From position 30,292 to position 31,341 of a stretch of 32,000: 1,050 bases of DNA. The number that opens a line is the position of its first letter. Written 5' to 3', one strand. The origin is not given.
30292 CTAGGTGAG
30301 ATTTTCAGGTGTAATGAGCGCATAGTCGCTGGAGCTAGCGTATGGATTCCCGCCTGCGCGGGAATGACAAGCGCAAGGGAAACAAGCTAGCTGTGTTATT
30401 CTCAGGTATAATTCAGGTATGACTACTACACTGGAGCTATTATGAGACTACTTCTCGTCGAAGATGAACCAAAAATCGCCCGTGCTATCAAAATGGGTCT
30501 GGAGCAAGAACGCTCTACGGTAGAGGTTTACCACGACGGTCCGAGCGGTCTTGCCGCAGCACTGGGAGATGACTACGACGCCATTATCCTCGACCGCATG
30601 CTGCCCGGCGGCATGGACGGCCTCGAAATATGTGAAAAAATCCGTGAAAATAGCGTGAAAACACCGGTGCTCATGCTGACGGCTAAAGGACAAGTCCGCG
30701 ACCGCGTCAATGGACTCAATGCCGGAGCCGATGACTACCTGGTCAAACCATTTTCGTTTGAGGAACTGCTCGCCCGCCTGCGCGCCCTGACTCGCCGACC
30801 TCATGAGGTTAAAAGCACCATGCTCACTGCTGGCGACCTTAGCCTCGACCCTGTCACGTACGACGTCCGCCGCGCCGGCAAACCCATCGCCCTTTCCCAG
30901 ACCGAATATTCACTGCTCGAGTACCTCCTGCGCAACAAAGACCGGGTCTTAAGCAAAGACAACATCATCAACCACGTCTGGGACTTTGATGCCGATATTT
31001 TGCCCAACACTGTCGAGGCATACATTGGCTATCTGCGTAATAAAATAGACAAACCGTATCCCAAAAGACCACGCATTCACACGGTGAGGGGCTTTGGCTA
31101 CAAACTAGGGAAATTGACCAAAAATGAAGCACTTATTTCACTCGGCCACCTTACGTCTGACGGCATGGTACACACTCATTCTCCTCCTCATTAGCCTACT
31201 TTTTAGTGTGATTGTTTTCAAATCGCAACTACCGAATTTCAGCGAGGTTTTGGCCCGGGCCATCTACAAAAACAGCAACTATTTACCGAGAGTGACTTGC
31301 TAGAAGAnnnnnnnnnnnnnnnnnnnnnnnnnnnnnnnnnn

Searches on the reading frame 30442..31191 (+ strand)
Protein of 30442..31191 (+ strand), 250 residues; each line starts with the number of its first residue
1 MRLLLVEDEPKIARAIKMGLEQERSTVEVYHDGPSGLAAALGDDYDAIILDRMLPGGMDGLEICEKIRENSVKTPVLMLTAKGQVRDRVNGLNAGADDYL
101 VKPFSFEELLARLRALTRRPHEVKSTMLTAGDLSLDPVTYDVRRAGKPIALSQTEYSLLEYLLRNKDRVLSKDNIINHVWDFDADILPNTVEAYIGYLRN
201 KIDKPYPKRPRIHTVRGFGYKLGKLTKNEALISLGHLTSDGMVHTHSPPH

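Call 55: search_protein_families(library=pfam, proteins=[window:30442-31191:+], max_evalue=0.001)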
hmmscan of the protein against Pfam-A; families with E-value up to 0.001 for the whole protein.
window:30442-31191:+ (250 aa): 2 families
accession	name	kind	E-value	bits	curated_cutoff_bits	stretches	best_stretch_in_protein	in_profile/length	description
PF00072.30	Response_reg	-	1.1e-27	96.9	30.2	1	4-113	2-110/111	Response regulator receiver domain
PF00486.34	Trans_reg_C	-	1.4e-24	86.4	26.2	1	146-222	1-77/77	Transcriptional regulatory protein, C terminal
